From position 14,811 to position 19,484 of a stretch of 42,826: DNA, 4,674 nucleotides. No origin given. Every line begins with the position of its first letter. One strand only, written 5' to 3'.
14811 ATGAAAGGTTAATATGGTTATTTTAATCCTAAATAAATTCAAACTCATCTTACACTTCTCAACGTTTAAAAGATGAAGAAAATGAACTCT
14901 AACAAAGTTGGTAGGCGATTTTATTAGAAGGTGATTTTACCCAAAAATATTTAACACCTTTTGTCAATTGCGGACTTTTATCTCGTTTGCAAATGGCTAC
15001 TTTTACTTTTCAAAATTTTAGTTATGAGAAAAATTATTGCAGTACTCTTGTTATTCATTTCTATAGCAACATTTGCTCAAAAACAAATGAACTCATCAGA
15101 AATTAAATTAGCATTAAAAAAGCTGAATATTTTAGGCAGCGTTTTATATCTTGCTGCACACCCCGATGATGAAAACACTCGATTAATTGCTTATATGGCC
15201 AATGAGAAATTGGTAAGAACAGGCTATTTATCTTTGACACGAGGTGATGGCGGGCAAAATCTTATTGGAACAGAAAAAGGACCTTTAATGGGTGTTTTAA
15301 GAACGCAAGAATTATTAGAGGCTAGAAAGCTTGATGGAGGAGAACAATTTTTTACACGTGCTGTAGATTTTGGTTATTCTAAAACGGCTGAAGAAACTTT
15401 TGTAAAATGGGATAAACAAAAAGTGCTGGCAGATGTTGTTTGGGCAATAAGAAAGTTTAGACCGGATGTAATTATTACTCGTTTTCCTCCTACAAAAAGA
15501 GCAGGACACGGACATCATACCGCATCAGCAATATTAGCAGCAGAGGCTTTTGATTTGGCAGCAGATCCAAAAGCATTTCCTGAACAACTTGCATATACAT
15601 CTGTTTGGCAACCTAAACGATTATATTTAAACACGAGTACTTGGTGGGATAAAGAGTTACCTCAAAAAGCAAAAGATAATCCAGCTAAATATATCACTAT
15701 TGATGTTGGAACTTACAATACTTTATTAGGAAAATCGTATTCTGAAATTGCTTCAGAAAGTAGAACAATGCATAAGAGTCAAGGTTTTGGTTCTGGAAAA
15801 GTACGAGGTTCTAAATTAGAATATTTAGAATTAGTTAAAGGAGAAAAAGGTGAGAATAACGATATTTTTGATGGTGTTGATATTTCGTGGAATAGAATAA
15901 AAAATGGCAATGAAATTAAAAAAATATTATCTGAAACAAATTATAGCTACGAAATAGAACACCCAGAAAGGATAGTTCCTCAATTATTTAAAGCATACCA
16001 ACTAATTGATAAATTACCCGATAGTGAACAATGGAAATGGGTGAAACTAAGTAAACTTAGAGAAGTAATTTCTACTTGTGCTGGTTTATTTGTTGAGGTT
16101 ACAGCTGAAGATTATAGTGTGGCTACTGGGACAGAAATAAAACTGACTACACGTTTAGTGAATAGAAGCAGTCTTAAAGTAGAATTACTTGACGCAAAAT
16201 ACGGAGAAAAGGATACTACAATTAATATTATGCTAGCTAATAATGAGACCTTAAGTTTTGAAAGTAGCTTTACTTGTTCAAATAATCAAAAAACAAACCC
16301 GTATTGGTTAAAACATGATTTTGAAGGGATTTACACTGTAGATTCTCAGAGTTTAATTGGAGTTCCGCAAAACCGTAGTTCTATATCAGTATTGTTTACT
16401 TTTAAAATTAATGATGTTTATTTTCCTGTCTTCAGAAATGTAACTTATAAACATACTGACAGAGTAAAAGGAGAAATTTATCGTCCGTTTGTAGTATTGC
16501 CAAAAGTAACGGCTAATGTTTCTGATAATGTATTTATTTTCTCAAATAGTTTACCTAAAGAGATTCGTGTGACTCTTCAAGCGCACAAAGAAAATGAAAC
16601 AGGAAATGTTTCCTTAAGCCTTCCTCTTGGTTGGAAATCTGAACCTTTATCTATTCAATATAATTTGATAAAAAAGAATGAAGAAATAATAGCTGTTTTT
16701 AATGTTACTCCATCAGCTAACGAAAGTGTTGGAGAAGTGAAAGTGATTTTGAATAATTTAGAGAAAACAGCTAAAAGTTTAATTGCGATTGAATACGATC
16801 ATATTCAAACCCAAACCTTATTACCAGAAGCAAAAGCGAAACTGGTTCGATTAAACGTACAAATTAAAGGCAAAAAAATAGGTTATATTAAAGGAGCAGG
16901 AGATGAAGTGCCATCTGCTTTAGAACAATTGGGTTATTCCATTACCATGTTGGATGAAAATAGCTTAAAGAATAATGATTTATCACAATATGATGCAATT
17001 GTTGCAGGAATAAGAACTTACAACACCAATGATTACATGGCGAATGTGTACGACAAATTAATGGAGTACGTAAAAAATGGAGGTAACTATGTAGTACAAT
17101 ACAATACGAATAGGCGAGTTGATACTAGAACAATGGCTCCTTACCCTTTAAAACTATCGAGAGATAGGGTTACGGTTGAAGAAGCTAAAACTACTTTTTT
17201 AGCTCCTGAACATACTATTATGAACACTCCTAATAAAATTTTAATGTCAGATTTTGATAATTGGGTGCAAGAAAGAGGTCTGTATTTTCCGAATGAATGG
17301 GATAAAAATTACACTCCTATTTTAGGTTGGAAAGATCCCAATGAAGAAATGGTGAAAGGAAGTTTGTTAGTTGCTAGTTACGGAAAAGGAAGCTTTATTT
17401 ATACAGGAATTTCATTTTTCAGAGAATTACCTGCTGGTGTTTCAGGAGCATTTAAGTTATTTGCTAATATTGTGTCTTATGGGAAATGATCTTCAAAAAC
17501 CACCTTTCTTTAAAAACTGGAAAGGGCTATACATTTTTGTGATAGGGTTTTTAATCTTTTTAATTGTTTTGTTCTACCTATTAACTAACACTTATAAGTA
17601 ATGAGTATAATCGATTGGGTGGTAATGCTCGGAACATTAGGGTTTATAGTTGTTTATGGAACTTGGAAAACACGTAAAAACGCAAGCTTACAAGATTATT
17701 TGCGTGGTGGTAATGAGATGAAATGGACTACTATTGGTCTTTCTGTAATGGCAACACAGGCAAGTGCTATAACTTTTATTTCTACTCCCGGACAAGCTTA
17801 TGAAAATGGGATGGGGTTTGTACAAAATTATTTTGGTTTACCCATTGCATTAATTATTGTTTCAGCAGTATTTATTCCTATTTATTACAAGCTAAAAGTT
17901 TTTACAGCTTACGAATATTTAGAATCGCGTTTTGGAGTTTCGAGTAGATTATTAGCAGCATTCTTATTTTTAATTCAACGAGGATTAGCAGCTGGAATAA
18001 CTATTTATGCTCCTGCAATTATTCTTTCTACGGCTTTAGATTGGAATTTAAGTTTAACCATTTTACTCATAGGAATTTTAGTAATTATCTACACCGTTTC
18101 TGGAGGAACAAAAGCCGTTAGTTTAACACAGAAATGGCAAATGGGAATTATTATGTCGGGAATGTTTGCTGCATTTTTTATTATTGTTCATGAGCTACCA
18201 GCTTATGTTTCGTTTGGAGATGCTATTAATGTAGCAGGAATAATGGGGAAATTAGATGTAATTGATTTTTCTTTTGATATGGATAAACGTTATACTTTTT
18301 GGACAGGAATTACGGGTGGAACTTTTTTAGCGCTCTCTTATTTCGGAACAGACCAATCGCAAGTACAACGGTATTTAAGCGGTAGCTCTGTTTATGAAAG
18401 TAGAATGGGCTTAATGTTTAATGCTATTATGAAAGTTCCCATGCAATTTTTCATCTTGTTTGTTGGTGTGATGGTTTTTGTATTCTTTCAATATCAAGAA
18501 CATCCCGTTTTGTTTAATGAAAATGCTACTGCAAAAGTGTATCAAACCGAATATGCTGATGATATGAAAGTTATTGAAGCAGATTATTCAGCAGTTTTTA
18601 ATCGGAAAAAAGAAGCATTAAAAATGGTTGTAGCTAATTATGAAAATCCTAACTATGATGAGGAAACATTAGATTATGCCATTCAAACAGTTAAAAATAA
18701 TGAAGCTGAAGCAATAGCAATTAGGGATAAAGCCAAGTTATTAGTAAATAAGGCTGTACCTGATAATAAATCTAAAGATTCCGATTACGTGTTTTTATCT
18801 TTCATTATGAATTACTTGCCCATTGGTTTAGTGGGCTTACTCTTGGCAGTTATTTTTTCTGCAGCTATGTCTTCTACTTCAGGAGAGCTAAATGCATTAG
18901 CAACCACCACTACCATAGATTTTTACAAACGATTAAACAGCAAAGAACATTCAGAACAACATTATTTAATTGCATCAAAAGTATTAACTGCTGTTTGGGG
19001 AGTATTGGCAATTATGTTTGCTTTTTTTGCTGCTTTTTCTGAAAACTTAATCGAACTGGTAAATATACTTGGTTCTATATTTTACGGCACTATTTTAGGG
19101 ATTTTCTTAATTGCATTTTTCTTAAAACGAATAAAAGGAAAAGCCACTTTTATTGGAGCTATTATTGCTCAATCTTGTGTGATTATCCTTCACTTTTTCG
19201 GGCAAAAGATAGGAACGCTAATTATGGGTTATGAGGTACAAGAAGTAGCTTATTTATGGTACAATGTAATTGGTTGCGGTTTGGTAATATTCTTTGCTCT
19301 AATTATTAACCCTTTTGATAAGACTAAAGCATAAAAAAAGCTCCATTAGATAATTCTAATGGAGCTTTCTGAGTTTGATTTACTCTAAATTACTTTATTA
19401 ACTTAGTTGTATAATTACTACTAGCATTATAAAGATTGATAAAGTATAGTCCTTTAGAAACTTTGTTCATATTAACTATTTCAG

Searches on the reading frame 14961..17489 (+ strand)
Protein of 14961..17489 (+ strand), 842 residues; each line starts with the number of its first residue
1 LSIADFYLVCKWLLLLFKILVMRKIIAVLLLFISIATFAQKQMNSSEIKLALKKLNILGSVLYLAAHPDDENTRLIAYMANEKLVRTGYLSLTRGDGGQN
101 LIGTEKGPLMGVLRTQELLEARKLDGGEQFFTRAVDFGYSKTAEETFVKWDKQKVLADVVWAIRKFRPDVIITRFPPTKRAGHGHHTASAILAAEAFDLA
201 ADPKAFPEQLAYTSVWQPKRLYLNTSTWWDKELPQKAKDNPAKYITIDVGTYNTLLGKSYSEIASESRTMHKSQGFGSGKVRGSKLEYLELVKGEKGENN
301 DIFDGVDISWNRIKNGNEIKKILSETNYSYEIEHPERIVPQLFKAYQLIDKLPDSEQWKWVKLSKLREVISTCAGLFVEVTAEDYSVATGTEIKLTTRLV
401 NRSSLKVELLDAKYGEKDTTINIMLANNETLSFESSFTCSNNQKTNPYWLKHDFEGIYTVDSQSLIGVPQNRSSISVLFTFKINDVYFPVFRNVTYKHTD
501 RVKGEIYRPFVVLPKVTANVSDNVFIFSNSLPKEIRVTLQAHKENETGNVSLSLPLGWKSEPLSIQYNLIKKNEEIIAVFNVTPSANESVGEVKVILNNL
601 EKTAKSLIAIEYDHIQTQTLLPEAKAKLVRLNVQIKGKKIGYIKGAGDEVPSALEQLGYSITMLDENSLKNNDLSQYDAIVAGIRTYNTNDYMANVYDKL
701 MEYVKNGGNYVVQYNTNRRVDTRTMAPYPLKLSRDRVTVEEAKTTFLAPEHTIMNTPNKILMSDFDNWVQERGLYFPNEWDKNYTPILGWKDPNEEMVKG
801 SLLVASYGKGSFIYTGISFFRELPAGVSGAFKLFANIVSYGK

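Call 8: search_protein_families(library=pfam, proteins=[window:14961-17489:+], max_evalue=0.001)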
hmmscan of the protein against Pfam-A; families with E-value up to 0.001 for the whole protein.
window:14961-17489:+ (842 aa): 2 families
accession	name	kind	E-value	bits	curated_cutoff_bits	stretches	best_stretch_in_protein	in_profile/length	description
PF02585.22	PIG-L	-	8.6e-14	52.6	28.2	1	62-196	1-128/129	GlcNAc-PI de-N-acetylase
PF09960.14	DUF2194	-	0.00043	19.2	30.4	1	651-717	58-122/582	Uncharacterised protein conserved in bacteria (DUF2194)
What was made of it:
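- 15024..17489 (+): PIG-L family deacetylase-like gene. Its true start is probably the ATG at 15024. It is the ancestral downstream neighbour of comEC. Pfam PF02585 8.6e-14 (call 8).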

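Call 55: search_protein_families(library=ncbifam, max_evalue=0.00001, proteins=[window:14961-17489:+])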
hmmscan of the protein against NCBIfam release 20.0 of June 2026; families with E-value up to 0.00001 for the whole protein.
window:14961-17489:+ (842 aa): 1 family
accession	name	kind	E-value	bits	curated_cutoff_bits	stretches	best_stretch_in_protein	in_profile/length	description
TIGR03446.1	mycothiol_Mca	equivalog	7.5e-11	42.1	277.15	1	63-226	5-176/283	mycothiol conjugate amidase Mca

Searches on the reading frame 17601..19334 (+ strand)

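Call 8: search_protein_families(library=pfam, proteins=[window:17601-19334:+], max_evalue=0.001)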
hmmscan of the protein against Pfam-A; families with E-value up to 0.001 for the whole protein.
window:17601-19334:+ (577 aa): 1 family
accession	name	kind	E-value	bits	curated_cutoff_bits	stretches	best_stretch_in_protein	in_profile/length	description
PF00474.23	SSF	-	4.8e-43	148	22.8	2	33-296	1-257/406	Sodium:solute symporter family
